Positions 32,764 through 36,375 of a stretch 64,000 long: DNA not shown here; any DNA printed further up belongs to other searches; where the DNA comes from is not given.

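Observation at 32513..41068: Five-gene signalling operon: REC-GGDEF, three histidine kinases (two ending in GAF + HD-GYP instead of a receiver) and a CheY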

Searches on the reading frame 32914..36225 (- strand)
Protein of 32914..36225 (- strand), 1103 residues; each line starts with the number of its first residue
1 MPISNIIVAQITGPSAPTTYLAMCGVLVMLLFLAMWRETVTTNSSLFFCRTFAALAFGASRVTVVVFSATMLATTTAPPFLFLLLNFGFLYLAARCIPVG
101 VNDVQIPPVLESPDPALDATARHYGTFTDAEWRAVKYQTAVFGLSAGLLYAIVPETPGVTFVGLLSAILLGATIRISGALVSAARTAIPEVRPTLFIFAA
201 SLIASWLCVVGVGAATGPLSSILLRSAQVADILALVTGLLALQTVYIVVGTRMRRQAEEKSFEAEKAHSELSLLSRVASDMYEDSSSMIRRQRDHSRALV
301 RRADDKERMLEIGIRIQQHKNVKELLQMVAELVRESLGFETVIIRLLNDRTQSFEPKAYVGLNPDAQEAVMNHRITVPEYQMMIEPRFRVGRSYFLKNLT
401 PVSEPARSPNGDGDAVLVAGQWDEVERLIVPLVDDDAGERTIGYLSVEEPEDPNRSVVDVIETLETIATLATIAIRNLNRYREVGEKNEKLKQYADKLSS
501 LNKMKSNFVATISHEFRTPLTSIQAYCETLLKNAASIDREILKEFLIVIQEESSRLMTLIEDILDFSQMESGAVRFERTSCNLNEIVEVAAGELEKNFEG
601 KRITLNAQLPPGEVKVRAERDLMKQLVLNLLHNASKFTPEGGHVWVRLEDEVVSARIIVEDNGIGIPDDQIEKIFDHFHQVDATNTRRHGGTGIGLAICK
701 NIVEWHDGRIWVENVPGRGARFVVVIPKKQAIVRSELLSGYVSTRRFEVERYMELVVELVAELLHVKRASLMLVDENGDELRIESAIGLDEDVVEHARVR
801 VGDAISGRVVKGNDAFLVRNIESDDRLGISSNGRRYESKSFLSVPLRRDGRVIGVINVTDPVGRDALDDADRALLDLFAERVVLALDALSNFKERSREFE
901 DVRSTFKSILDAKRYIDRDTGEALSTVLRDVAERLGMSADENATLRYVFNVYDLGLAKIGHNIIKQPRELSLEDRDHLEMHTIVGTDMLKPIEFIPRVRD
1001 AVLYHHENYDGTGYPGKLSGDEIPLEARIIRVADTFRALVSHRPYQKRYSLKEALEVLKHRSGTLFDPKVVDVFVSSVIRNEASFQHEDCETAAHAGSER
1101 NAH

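Call 4: search_protein_families(library=pfam, proteins=[window:32914-36225:-], max_evalue=0.01)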
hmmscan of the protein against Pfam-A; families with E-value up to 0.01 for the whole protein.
window:32914-36225:- (1103 aa): 7 families
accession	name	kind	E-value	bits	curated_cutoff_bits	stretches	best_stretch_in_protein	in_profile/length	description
PF13487.12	HD_5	-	2.3e-34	119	27.2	1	922-1070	19-170/170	HD domain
PF02518.31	HATPase_c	-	3.3e-31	108.4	26.4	1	620-729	3-110/111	Histidine kinase-, DNA gyrase B-, and HSP90-like ATPase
PF13185.12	GAF_2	-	1.5e-22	80.7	28.6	2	752-887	7-136/136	GAF domain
PF01590.32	GAF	-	2.1e-21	77.3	22.4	2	752-886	5-133/133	GAF domain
PF00512.31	HisKA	-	1e-19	70.7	26.9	1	504-572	1-66/66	His Kinase A (phospho-acceptor) domain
PF13492.12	GAF_3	-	2.6e-17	63.9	27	1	752-887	5-128/129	GAF domain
PF01966.28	HD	-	1.4e-08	35.4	22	1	953-1038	26-115/116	HD domain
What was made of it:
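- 32914..36225 (-): HK-A (1103 aa): about 6-7 TM segments, GAF, HisKA (aa 504-572), HATPase_c (aa 620-729), GAF (aa 752-887), and an HD-GYP-like domain (aa 922-1070; nt about 33016-33462) with YD in place of HD. Pfam (call 4).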

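Call 6: find_homologous_proteins(query=window:32914-36225:-, max_evalue=1e-10)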
Query window:32914-36225:- (1103 aa): 194 proteins with E <= 1e-10 among 8000 candidates; the best 120 are listed.
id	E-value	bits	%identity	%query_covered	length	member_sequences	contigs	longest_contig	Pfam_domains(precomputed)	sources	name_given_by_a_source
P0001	0.0e+0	2439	100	100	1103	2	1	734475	PF13185.13,PF13487.13,PF01966.29,PF01590.33,PF02518.32,PF13492.13,PF00512.32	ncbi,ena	-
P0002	0.0e+0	1904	79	97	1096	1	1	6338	PF13185.13,PF13487.13,PF01966.29,PF01590.33,PF02518.32,PF13492.13,PF00512.32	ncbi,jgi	-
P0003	0.0e+0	1871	77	100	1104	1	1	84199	PF13185.13,PF13487.13,PF01966.29,PF01590.33,PF02518.32,PF13492.13,PF00512.32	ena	-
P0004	0.0e+0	1862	77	99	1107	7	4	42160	PF13185.13,PF13487.13,PF01966.29,PF01590.33,PF02518.32,PF13492.13,PF00512.32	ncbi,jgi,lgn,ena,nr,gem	ncbi:MAG: ATP-binding protein [Candidatus Krumholzibacteria bacterium]|nr:ATP-binding protein [Candi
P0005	0.0e+0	1849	76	99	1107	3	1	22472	PF13185.13,PF13487.13,PF01966.29,PF01590.33,PF02518.32,PF13492.13,PF00512.32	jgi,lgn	jgi:signal transduction histidine kinase/putative methionine-R-sulfoxide reductase with GAF domain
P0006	0.0e+0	1828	75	99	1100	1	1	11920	PF13185.13,PF13487.13,PF01966.29,PF01590.33,PF02518.32,PF13492.13,PF00512.32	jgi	jgi:signal transduction histidine kinase/HD-GYP domain-containing protein (c-di-GMP phosphodiesteras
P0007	0.0e+0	1793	74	98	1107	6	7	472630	PF13185.13,PF13487.13,PF01966.29,PF01590.33,PF02518.32,PF13492.13,PF00512.32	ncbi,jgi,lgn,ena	-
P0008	0.0e+0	1792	74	99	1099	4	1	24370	PF13185.13,PF13487.13,PF01966.29,PF01590.33,PF02518.32,PF13492.13,PF00512.32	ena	-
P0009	0.0e+0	1790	74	98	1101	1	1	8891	PF13185.13,PF13487.13,PF01966.29,PF01590.33,PF02518.32,PF13492.13,PF00512.32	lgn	-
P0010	0.0e+0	1789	74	98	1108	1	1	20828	PF13185.13,PF13487.13,PF01966.29,PF01590.33,PF02518.32,PF13492.13,PF00512.32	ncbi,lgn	-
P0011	0.0e+0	1785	75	98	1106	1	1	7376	PF13185.13,PF13487.13,PF01966.29,PF01590.33,PF02518.32,PF13492.13,PF00512.32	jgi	jgi:signal transduction histidine kinase/putative methionine-R-sulfoxide reductase with GAF domain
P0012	0.0e+0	1774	74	98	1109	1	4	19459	PF13185.13,PF13487.13,PF01966.29,PF01590.33,PF02518.32,PF13492.13,PF00512.32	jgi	jgi:signal transduction histidine kinase/putative methionine-R-sulfoxide reductase with GAF domain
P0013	0.0e+0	1774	74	97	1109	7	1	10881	PF13185.13,PF13487.13,PF01966.29,PF01590.33,PF02518.32,PF13492.13,PF00512.32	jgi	jgi:signal transduction histidine kinase/putative methionine-R-sulfoxide reductase with GAF domain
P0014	0.0e+0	1767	74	97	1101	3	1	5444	PF13185.13,PF13487.13,PF01966.29,PF01590.33,PF02518.32,PF13492.13,PF00512.32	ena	-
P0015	0.0e+0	1758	72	100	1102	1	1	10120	PF13185.13,PF13487.13,PF01966.29,PF01590.33,PF02518.32,PF13492.13,PF00512.32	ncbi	-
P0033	0.0e+0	1702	71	98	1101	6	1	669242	PF13185.13,PF13487.13,PF01966.29,PF01590.33,PF02518.32,PF13492.13,PF00512.32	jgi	jgi:signal transduction histidine kinase/response regulator RpfG family c-di-GMP phosphodiesterase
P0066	0.0e+0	1318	57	97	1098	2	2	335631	PF13185.13,PF13487.13,PF01966.29,PF01590.33,PF02518.32,PF13492.13,PF00512.32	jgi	jgi:signal transduction histidine kinase/HD-GYP domain-containing protein (c-di-GMP phosphodiesteras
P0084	3.1e-288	977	45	97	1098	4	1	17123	PF13185.13,PF13487.13,PF01966.29,PF01590.33,PF02518.32,PF13492.13,PF00512.32,PF11849.15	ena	-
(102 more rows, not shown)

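Call 12: find_encoding_contigs(protein=P0033, flank=10000, max_places=2)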
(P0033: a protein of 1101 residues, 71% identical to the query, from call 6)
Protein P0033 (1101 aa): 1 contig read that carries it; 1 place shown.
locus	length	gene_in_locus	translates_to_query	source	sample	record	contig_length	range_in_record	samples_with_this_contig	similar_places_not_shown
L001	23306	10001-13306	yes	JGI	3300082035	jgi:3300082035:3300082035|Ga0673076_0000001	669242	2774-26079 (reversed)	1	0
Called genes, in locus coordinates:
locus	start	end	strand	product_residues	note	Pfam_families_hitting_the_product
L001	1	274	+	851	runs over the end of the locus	PF08335:GlnD_UR_UTase, PF01966:HD, PF24931:ACT_ACR9_3rd, PF01842:ACT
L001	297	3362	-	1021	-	PF03710:GlnE, PF03445:DUF294 (faint), PF08335:GlnD_UR_UTase, PF03710:GlnE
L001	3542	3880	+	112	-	PF00543:P-II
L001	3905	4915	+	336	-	PF00814:TsaD, PF22521:HypF_C_2 (weak)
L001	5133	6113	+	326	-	PF00072:Response_reg, PF00990:GGDEF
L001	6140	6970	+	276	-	PF00512:HisKA (faint), PF13581:HATPase_c_2 (weak), PF02518:HATPase_c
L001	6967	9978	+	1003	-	PF01590:GAF, PF13185:GAF_2, PF00512:HisKA, PF02518:HATPase_c, PF01590:GAF, PF13185:GAF_2, PF13492:GAF_3, PF13487:HD_5, +1 more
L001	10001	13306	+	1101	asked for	PF00512:HisKA, PF01966:HD (faint), PF02518:HATPase_c, PF01590:GAF, PF13185:GAF_2, PF13492:GAF_3, PF13487:HD_5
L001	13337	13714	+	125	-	PF00072:Response_reg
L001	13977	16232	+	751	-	PF17764:PriA_3primeBD, PF04851:ResIII, PF00270:DEAD, PF18319:Zn_ribbon_PriA, PF00271:Helicase_C (weak), PF18074:PriA_C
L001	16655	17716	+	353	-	PF13432:TPR_16 (faint), PF21033:RMD1-3 (faint), PF13431:TPR_17 (faint), PF23914:TPR_CcmH_CycH (faint), PF00515:TPR_1 (faint), PF07719:TPR_2 (faint), PF12895:ANAPC3 (faint), PF13414:TPR_11 (weak), +4 more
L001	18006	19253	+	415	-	PF07498:Rho_N, PF07497:Rho_RNA_bind, PF00006:ATP-synt_ab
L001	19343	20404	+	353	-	PF13424:TPR_12 (faint), PF21033:RMD1-3 (faint), PF00515:TPR_1 (faint), PF07719:TPR_2 (faint), PF12895:ANAPC3 (faint), PF13174:TPR_6 (faint), PF13414:TPR_11, PF14559:TPR_19 (weak), +9 more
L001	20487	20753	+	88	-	PF01197:Ribosomal_L31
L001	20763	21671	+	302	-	PF07136:DUF1385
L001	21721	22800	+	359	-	PF03462:PCRF, PF00472:RF-1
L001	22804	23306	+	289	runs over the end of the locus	PF08242:Methyltransf_12 (faint), PF13847:Methyltransf_31 (faint), PF17827:PrmC_N, PF03602:Cons_hypoth95 (weak), PF05175:MTS, PF02005:TRM (weak), PF06325:PrmA, PF13649:Methyltransf_25, +1 more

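Call 13: find_encoding_contigs(protein=P0066, flank=10000, max_places=2)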
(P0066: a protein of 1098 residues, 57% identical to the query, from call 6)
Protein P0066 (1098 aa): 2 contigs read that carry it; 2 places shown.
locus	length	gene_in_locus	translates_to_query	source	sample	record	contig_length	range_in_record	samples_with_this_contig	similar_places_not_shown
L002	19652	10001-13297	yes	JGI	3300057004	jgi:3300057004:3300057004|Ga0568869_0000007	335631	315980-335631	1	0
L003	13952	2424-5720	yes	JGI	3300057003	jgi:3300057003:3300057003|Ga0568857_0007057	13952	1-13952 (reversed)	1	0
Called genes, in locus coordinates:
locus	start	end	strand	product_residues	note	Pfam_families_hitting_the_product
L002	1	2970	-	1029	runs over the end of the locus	PF03710:GlnE, PF08335:GlnD_UR_UTase, PF03710:GlnE (weak)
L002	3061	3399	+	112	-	PF00543:P-II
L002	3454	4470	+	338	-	PF00814:TsaD, PF22521:HypF_C_2 (weak)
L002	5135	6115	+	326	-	PF00072:Response_reg, PF00990:GGDEF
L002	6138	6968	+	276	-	PF02518:HATPase_c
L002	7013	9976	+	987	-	PF01590:GAF, PF13185:GAF_2, PF13492:GAF_3, PF00512:HisKA, PF02518:HATPase_c, PF01590:GAF, PF13185:GAF_2, PF13492:GAF_3, +2 more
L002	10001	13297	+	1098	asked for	PF00512:HisKA, PF02518:HATPase_c, PF01590:GAF, PF13185:GAF_2, PF13492:GAF_3, PF13487:HD_5, PF01966:HD (weak)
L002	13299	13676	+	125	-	PF00072:Response_reg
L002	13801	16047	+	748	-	PF17764:PriA_3primeBD, PF04851:ResIII, PF00270:DEAD, PF18319:Zn_ribbon_PriA, PF00271:Helicase_C (weak), PF18074:PriA_C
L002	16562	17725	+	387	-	PF21033:RMD1-3 (faint), PF14561:TPR_20 (faint), PF20308:TPR-S (faint), PF00515:TPR_1 (faint), PF09295:ChAPs (faint), PF13174:TPR_6 (faint), PF13414:TPR_11 (weak), PF14559:TPR_19 (weak), +10 more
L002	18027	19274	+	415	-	PF07498:Rho_N, PF07497:Rho_RNA_bind, PF00006:ATP-synt_ab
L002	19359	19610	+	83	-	PF01197:Ribosomal_L31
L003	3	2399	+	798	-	?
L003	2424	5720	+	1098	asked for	PF00512:HisKA, PF02518:HATPase_c, PF01590:GAF, PF13185:GAF_2, PF13492:GAF_3, PF13487:HD_5, PF01966:HD (weak)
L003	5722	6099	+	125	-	PF00072:Response_reg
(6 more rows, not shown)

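Call 14: find_encoding_contigs(protein=P0084, flank=10000, max_places=2)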
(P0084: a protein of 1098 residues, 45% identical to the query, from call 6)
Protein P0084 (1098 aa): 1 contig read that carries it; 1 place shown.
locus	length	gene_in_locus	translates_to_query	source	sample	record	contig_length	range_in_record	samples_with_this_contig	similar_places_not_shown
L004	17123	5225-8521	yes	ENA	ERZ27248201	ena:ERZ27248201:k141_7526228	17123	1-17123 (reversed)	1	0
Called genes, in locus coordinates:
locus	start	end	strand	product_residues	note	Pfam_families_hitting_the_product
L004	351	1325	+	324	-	PF00072:Response_reg, PF00990:GGDEF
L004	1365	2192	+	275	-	PF02518:HATPase_c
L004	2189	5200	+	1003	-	PF01590:GAF, PF13185:GAF_2, PF00512:HisKA, PF02518:HATPase_c, PF01590:GAF, PF13185:GAF_2, PF13492:GAF_3, PF13487:HD_5, +2 more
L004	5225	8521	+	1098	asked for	PF11849:DUF3369 (faint), PF00512:HisKA, PF02518:HATPase_c, PF01590:GAF, PF13185:GAF_2, PF13492:GAF_3, PF13487:HD_5, PF01966:HD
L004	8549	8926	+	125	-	PF00072:Response_reg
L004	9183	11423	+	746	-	PF17764:PriA_3primeBD, PF00270:DEAD, PF04851:ResIII, PF18319:Zn_ribbon_PriA, PF00271:Helicase_C (weak), PF18074:PriA_C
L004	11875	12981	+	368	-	PF03704:BTAD (faint), PF13181:TPR_8 (faint), PF00515:TPR_1 (faint), PF06552:TOM20_plant (faint), PF07719:TPR_2 (faint), PF13174:TPR_6 (faint), PF13176:TPR_7 (faint), PF13424:TPR_12 (weak), +9 more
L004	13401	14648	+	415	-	PF07498:Rho_N, PF07497:Rho_RNA_bind, PF00006:ATP-synt_ab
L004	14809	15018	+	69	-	PF01197:Ribosomal_L31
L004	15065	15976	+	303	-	PF07136:DUF1385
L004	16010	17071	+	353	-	PF03462:PCRF, PF00472:RF-1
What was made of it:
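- Gene order is conserved in L001, L002 and L004 (calls 12-14) and in about 75 of 79 GTDB species loci.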

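Call 20: search_protein_families(library=ncbifam, proteins=[window:32914-36225:-], max_evalue=0.001)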
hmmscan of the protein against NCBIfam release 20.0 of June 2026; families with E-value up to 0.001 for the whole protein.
window:32914-36225:- (1103 aa): 85 families (the best 25 are shown)
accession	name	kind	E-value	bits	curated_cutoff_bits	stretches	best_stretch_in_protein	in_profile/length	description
NF046044.1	PnpS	equivalog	1.8e-70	237.9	400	1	498-727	163-390/390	two-component system histidine kinase PnpS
NF033092.0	HK_WalK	equivalog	1.9e-64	218.3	725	1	502-727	369-593/594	cell wall metabolism sensor histidine kinase WalK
TIGR02966.1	phoR_proteo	equivalog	5.2e-57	193.4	334.2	1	497-725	106-332/333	phosphate regulon sensor histidine kinase PhoR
NF047874.1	MASE3_PAS_HK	subfamily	8.5e-57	193.3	560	1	471-731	368-628/655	MASE3 domain-containing sensor histidine kinase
NF041735.1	hist_kin_RppB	equivalog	1.9e-49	168.7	400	1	506-727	217-438/438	two-component system sensor histidine kinase RppB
NF047465.1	hybrid_HK_LvrA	exception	8.1e-49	166.3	1200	1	482-735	179-429/819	hybrid histidine kinase/response regulator LvrA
NF012163.2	BaeS_SmeS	equivalog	3.8e-47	161.2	500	1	482-726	217-456/457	sensor histidine kinase efflux regulator BaeS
NF038297.2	hybrid_HK_HrmK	equivalog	9.6e-47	159.9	725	1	463-735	193-464/607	hybrid histidine kinase/response regulator HrmK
TIGR02956.1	TMAO_torS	equivalog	1.1e-46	159.5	676.5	1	469-731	430-685/967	TMAO reductase system sensor histidine kinase/response regulator TorS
NF006800.0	PRK09303.1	equivalog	4.5e-46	157.5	342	1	490-727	136-376/383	histidine kinase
NF007837.0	PRK10549.1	equivalog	3.8e-45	154.5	603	1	481-732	216-462/466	envelope stress sensor histidine kinase BaeS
NF008312.0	PRK11100.1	equivalog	9.5e-44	150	356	1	481-729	233-475/477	two-component system sensor histidine kinase CreC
NF033093.1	HK_VicK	exception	4.7e-43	147.5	680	1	505-731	209-438/448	cell wall metabolism sensor histidine kinase VicK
NF041947.1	LuxQ_Vibrio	equivalog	8.8e-43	146.3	1200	1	500-732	467-700/843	quorum-sensing autoinducer 2 sensor kinase/phosphatase LuxQ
NF040691.1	MtrAB_MtrB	equivalog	1.2e-42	146.6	450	1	489-730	255-494/507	MtrAB system histidine kinase MtrB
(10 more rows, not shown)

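Call 62: find_encoding_contigs(protein=P0001, flank=1000, max_places=2)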
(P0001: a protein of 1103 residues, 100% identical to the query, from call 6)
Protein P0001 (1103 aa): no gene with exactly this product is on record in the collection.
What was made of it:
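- Tried and rejected: find_encoding_contigs for the window's own HK-A returned nothing (call 62).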

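Call 64: find_encoding_contigs(protein=P0513, flank=6000, max_places=2)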
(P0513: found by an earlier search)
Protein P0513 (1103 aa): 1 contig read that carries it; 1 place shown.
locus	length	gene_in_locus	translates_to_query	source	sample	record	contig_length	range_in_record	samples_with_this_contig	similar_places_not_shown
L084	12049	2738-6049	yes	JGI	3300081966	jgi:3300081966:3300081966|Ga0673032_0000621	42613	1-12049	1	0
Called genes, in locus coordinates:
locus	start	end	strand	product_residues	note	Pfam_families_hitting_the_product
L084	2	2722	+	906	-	?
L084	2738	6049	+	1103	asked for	PF00512:HisKA, PF02518:HATPase_c, PF01590:GAF, PF13185:GAF_2, PF13492:GAF_3, PF13487:HD_5, PF01966:HD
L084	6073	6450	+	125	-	PF00072:Response_reg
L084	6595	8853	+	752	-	PF17764:PriA_3primeBD, PF00270:DEAD, PF04851:ResIII, PF18319:Zn_ribbon_PriA, PF00271:Helicase_C (weak), PF18074:PriA_C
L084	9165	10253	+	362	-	PF13431:TPR_17 (faint), PF13424:TPR_12 (faint), PF14863:Alkyl_sulf_dimr (faint), PF23914:TPR_CcmH_CycH (faint), PF00515:TPR_1 (faint), PF07719:TPR_2 (faint), PF12895:ANAPC3 (faint), PF13414:TPR_11 (weak), +7 more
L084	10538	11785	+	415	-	PF07498:Rho_N, PF07497:Rho_RNA_bind, PF00006:ATP-synt_ab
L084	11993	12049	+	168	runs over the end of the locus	PF19371:DUF5946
